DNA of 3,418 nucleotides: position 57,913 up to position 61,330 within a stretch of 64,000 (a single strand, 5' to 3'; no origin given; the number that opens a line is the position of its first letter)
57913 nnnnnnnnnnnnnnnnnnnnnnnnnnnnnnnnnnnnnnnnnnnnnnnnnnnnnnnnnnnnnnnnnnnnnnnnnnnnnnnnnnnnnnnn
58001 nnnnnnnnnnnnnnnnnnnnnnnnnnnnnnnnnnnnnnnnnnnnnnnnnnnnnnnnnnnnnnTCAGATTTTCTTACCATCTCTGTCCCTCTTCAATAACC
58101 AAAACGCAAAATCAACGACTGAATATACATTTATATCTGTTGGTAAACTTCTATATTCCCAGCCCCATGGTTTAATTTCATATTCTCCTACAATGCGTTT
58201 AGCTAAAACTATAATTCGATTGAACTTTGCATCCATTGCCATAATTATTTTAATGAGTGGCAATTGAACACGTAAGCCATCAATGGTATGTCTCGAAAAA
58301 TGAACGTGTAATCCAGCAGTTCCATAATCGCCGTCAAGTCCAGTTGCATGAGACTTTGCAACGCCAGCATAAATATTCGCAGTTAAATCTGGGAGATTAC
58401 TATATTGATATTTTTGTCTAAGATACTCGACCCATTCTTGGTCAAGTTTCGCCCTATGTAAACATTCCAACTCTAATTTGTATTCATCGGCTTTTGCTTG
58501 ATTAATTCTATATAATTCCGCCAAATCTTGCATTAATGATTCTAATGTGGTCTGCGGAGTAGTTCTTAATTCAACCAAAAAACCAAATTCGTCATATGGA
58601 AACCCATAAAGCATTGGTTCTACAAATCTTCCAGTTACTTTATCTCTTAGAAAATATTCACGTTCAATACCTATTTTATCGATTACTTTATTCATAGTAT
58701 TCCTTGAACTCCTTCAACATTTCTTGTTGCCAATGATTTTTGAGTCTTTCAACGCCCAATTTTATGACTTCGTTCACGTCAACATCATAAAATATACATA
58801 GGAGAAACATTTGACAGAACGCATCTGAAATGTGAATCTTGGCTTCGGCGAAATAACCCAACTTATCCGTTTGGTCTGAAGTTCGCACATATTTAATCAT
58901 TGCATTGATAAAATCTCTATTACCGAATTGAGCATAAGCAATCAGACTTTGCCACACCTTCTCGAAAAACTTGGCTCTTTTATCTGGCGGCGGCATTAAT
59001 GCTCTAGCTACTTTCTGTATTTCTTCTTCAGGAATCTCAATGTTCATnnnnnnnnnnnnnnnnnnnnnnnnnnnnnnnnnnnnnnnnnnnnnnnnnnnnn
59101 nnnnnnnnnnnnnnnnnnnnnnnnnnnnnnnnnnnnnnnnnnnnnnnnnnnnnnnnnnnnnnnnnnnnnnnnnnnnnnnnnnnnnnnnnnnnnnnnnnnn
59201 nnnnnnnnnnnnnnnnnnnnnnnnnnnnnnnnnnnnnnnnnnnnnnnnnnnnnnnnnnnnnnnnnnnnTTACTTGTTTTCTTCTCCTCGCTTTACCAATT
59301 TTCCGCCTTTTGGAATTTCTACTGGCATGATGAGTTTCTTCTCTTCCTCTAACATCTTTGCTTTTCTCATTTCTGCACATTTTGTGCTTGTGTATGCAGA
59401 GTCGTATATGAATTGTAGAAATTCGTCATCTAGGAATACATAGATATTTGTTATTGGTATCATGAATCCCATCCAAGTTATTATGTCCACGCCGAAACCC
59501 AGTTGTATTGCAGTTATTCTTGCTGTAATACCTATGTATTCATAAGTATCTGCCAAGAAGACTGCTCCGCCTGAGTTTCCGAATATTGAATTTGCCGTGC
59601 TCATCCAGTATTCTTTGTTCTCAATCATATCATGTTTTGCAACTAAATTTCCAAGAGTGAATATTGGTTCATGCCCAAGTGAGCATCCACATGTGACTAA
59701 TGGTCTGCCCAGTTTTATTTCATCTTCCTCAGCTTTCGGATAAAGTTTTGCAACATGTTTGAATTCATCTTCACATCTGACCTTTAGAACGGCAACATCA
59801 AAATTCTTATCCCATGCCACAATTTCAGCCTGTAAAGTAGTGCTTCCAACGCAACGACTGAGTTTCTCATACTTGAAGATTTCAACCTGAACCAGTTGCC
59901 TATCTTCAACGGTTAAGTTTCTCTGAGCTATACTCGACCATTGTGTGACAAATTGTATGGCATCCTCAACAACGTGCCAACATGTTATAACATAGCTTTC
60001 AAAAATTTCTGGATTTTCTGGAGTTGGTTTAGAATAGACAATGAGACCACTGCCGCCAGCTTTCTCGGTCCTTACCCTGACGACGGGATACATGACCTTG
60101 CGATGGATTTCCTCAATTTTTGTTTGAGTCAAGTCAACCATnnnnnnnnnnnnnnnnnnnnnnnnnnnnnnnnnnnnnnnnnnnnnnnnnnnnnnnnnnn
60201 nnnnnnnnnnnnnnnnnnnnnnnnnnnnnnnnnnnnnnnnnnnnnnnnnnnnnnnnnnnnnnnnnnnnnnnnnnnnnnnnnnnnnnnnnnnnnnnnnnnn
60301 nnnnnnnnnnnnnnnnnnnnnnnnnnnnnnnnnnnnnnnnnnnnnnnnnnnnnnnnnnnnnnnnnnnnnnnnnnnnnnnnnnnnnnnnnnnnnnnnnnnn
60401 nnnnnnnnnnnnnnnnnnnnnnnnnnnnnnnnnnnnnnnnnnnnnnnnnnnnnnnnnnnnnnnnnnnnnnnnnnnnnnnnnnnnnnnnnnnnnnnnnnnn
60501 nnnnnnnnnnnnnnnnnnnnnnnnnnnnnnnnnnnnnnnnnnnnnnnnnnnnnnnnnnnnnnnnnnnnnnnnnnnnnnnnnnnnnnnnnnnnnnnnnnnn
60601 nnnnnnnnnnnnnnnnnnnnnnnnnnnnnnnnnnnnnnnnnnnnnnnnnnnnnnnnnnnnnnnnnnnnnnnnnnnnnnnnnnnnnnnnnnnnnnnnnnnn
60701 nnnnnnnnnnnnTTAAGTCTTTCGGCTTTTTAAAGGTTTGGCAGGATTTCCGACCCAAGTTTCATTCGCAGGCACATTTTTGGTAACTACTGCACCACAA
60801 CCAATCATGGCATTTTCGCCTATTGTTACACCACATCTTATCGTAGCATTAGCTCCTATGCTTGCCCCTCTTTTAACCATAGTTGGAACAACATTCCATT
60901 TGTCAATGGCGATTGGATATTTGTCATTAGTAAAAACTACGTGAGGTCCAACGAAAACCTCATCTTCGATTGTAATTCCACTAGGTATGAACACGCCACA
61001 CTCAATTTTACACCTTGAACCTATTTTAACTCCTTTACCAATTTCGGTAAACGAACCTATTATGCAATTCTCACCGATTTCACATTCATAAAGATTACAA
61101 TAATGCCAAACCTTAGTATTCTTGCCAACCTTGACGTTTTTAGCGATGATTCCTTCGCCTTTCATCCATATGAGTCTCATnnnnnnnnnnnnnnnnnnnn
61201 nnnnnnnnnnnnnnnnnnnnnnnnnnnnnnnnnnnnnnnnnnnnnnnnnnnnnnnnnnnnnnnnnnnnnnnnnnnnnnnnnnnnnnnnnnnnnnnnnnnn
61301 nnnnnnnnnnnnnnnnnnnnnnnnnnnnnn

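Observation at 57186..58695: Rnl-type RNA ligase-like gene with an uncharacterised 210-aa partner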

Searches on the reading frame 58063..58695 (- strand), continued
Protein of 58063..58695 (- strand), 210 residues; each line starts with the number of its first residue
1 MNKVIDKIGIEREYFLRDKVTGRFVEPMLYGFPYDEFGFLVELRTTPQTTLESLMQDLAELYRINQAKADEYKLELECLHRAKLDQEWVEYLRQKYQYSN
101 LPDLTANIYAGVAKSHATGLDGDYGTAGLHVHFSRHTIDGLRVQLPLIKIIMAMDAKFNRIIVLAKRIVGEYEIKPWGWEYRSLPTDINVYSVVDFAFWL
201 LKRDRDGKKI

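Call 95: search_protein_families(library=pfam, proteins=[L015:5159-5764:+, L051:1913-2746:+, L030:483-827:+, L060:3495-4754:+, L060:1259-1990:+, L063:3377-3841:+, L026:855-1670:+, L046:14845-16341:+, L059:1711-2913:+, L084:577-1479:+], max_evalue=0.001)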
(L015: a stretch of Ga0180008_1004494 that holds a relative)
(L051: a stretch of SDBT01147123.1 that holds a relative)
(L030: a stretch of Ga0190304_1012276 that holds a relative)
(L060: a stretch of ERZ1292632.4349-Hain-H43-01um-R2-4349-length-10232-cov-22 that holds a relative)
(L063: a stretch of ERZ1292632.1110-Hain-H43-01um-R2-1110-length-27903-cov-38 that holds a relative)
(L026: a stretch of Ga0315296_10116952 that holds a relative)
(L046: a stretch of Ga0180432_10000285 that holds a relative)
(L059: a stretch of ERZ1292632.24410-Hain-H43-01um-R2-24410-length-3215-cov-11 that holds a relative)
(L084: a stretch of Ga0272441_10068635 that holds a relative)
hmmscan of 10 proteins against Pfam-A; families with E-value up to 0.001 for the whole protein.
L015:5159-5764:+ (202 aa): 1 family
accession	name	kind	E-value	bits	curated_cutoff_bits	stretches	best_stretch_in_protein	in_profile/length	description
PF01844.29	HNH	-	0.00064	20.3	21.4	1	125-179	1-45/47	HNH endonuclease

L051:1913-2746:+ (278 aa): 1 family
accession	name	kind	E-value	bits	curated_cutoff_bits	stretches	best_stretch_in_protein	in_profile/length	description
PF01145.31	Band_7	-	7.4e-35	121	23.6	1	46-227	2-169/176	SPFH domain / Band 7 family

L030:483-827:+ (115 aa): 0 families

L060:3495-4754:+ (420 aa): 3 families
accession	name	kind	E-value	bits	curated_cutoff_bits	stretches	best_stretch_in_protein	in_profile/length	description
PF00534.26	Glycos_transf_1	-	2.1e-12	47.4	26.4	1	202-378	27-171/172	Glycosyl transferases group 1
PF13692.12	Glyco_trans_1_4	-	3.2e-06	27.9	27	1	192-324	5-122/142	Glycosyl transferases group 1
PF13439.12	Glyco_transf_4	-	6.2e-06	26.8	28.5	1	16-167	3-169/170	Glycosyltransferase Family 4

L060:1259-1990:+ (244 aa): 5 families
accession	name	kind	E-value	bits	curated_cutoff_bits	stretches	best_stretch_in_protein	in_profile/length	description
PF01555.25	N6_N4_Mtase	-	3.3e-45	155.2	26.7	1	30-229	1-221/221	DNA methylase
PF13847.12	Methyltransf_31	-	3.7e-05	23.9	27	1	188-239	2-56/145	Methyltransferase domain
PF08241.18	Methyltransf_11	-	0.00027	22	21.2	0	199-233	6-40/95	Methyltransferase domain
PF13649.12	Methyltransf_25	-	0.00062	20.8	27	0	193-233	1-43/97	Methyltransferase domain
PF02475.24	TRM5-TYW2_MTfase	-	0.00095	19.6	28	0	183-230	30-79/164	TRM5/TYW2 methyltransferase domain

L063:3377-3841:+ (155 aa): 2 families
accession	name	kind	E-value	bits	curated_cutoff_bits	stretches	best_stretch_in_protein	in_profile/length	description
PF00383.29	dCMP_cyt_deam_1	-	3.7e-15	56.1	25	1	5-131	3-101/102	Cytidine and deoxycytidylate deaminase zinc-binding region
PF14437.12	MafB19-deam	-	3.8e-08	33.8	27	1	5-135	3-104/142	MafB19-like deaminase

L026:855-1670:+ (272 aa): 0 families

L046:14845-16341:+ (499 aa): 2 families
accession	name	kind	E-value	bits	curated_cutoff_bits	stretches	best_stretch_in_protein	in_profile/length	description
PF02867.20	Ribonuc_red_lgC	-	1.4e-102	344.4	23.9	3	73-357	2-316/523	Ribonucleotide reductase, barrel domain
PF00317.26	Ribonuc_red_lgN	-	1.1e-10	41.9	28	1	1-68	1-75/77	Ribonucleotide reductase, all-alpha domain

L059:1711-2913:+ (401 aa): 3 families
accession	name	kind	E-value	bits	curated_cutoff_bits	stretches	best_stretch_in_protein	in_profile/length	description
PF08484.17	Methyltransf_14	-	2.2e-50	171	23.5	1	240-395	1-160/160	C-methyltransferase C-terminal domain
PF08421.16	Methyltransf_13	-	2.4e-20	72.9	31.3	1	3-63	1-62/62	Putative zinc binding domain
PF13489.12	Methyltransf_23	-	7.2e-10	39.3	27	1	84-233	9-161/164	Methyltransferase domain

L084:577-1479:+ (301 aa): 0 families

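Call 96: search_protein_families(library=padloc, proteins=[window:58063-58695:-], max_evalue=0.01)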
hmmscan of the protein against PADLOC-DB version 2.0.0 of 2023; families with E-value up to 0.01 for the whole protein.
window:58063-58695:- (210 aa): 0 families

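Call 104: search_dna_similar(query=P0220, collection=phages, mode=protein, max_evalue=0.001, max_rows=40)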
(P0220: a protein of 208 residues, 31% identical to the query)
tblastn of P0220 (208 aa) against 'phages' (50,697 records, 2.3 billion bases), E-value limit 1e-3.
No match.

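Call 105: search_dna_similar(query=L109:8007-8624:+, collection=phages, mode=protein, max_evalue=0.001, max_rows=40)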
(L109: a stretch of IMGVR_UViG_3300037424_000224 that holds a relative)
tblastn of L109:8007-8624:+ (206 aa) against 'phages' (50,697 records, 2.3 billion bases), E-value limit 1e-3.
No match.

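Call 109: find_related_loci(query=L130:6784-8004:+, collection=viral_contigs, flank=6000)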
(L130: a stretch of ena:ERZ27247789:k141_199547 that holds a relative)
Query L130:6784-8004:+ (406 aa) in viral_contigs; peptide patterns used: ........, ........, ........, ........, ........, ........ (x = any residue, [..] = any of these).
145 stretches matched a pattern; 140 encode a relative of the query (tblastn E <= 1e-3); the best 80 are kept; 80 distinct loci.
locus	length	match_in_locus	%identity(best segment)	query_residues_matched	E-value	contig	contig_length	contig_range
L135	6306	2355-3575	56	1-402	2e-140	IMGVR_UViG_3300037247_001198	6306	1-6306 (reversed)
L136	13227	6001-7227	53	1-402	1e-136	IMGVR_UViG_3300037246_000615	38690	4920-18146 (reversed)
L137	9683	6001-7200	53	8-402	2e-136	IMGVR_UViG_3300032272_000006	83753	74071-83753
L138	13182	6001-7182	53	11-402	8e-136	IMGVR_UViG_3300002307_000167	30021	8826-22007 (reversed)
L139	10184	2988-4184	53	6-402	2e-135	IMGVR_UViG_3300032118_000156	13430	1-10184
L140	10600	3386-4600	53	3-402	4e-135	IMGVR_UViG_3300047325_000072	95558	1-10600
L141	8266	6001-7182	53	11-402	2e-135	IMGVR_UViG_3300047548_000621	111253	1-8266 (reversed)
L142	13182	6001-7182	53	11-402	5e-135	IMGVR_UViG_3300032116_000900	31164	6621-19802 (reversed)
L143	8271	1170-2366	52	11-406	3e-134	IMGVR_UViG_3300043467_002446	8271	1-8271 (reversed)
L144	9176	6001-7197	52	11-406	6e-134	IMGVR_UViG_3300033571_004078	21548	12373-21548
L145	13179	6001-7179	53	10-402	7e-134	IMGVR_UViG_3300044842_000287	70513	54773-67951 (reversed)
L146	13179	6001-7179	54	10-402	7e-134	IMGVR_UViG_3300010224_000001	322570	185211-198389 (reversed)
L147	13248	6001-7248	51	1-402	2e-133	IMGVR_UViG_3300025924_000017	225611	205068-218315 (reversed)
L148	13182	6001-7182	52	11-402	4e-133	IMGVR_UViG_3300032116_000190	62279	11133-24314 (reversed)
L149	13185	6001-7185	52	10-402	4e-133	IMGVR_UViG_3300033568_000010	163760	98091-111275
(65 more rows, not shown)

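Call 110: find_related_loci(query=L109:6873-7991:+, collection=viral_contigs, flank=6000)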
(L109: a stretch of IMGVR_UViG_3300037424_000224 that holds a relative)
Query L109:6873-7991:+ (373 aa) in viral_contigs; peptide patterns used: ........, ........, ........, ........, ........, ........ (x = any residue, [..] = any of these).
6 stretches matched a pattern; 2 encode a relative of the query (tblastn E <= 1e-3); 2 distinct loci.
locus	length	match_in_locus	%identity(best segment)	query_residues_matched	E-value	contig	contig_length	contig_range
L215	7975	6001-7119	100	1-373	0e+0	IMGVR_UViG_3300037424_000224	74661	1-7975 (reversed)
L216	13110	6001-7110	36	1-373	2e-65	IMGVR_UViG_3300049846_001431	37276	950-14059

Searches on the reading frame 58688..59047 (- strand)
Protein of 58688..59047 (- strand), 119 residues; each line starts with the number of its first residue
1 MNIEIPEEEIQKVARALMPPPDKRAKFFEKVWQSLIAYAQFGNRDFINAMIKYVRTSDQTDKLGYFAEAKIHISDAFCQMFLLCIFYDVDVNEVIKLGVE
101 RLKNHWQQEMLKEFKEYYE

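Call 3: search_protein_families(library=pfam, proteins=[window:58688-59047:-], max_evalue=1)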
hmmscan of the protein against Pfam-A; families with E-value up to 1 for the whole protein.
window:58688-59047:- (119 aa): 2 families
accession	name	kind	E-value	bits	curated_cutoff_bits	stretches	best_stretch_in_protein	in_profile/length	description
PF06931.17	Adeno_E4_ORF3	-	0.028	15.2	27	1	45-112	20-87/113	Mastadenovirus E4 ORF3 protein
PF21709.3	ABC_C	-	0.13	13.3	27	1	32-109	3-76/86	Emaravirus ABC_C protein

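Call 4: search_protein_families(library=phrogs, proteins=[window:58688-59047:-], max_evalue=0.1)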
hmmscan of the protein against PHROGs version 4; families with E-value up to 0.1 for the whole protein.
window:58688-59047:- (119 aa): 0 families

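Call 19: search_protein_families(library=ncbifam, proteins=[window:58688-59047:-], max_evalue=1)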
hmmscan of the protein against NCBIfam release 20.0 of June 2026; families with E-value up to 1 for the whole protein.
window:58688-59047:- (119 aa): 1 family
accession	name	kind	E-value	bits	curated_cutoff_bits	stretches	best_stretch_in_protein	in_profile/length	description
NF035938.1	EboA_domain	domain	0.059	13.6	50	1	74-114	83-121/140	EboA domain-containing protein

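Call 96: search_protein_families(library=padloc, proteins=[window:58688-59047:-], max_evalue=0.01)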
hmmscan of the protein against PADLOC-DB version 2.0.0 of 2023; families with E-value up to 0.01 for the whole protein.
window:58688-59047:- (119 aa): 0 families

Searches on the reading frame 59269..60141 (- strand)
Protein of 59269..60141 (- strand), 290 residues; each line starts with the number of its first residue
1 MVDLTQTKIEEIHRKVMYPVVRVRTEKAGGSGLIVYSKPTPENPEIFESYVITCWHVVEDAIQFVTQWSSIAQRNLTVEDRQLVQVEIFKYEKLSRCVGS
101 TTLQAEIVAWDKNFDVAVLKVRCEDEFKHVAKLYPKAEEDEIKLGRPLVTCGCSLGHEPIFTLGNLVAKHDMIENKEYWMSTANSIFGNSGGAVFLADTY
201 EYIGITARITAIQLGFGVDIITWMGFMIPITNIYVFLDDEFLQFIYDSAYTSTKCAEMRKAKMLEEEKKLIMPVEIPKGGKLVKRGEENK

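Call 3: search_protein_families(library=pfam, proteins=[window:59269-60141:-], max_evalue=1)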
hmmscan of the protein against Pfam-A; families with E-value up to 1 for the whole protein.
window:59269-60141:- (290 aa): 2 families
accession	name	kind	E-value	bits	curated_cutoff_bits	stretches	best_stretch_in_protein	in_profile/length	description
PF13365.12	Trypsin_2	-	9.3e-13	49.6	27.6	1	30-205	1-144/144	Trypsin-like peptidase domain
PF00089.32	Trypsin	-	0.0015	18.9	20.6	1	48-207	34-196/220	Trypsin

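Call 4: search_protein_families(library=phrogs, proteins=[window:59269-60141:-], max_evalue=0.1)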
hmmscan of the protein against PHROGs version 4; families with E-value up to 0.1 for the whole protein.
window:59269-60141:- (290 aa): 3 families
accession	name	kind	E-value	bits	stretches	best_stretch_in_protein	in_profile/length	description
phrog_11383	-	unknown function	4.3e-13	50.4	1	5-238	166-353/462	-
phrog_9683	-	other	7.1e-11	43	1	93-239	88-223/233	protease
phrog_21018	-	unknown function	0.0046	17.8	1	168-196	10-38/52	-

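Call 96: search_protein_families(library=padloc, proteins=[window:59269-60141:-], max_evalue=0.01)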
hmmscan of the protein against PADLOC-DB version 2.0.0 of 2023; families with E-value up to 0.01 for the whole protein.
window:59269-60141:- (290 aa): 3 families
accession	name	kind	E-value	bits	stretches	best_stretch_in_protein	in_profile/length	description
PDLC03855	LmuA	-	1.7e-07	28.9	1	20-209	11-173/425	-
PDLC02959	RT-Protease_XI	-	2e-06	25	1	50-208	361-488/510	single gene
PDLC02960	RT-Protease_XI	-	2.1e-06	25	1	50-208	359-485/506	single gene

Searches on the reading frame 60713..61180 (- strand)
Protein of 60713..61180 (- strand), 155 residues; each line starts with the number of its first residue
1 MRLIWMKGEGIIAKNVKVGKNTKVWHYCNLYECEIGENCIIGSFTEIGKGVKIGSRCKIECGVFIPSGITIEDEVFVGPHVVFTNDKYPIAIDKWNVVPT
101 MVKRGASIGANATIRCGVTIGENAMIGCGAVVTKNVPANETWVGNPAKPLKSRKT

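Call 44: search_protein_families(library=pfam, proteins=[window:60713-61180:-], max_evalue=0.01)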
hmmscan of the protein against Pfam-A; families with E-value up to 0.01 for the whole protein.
window:60713-61180:- (155 aa): 4 families
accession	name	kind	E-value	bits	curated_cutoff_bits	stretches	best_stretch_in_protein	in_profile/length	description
PF00132.30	Hexapep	-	8.8e-25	85.8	27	3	100-134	2-36/36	Bacterial transferase hexapeptide (six repeats)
PF14602.12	Hexapep_2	-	4.9e-13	49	27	2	35-65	4-32/34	Hexapeptide repeat of succinyl-transferase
PF25084.1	LbH_EIF2B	-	1.5e-09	38.3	54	1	10-84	16-94/105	EIF2B subunit epsilon LbH domain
PF24894.1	Hexapep_GlmU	-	0.0092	16.5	23.3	0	11-54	36-78/104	GlmU-like, C-terminal hexapeptide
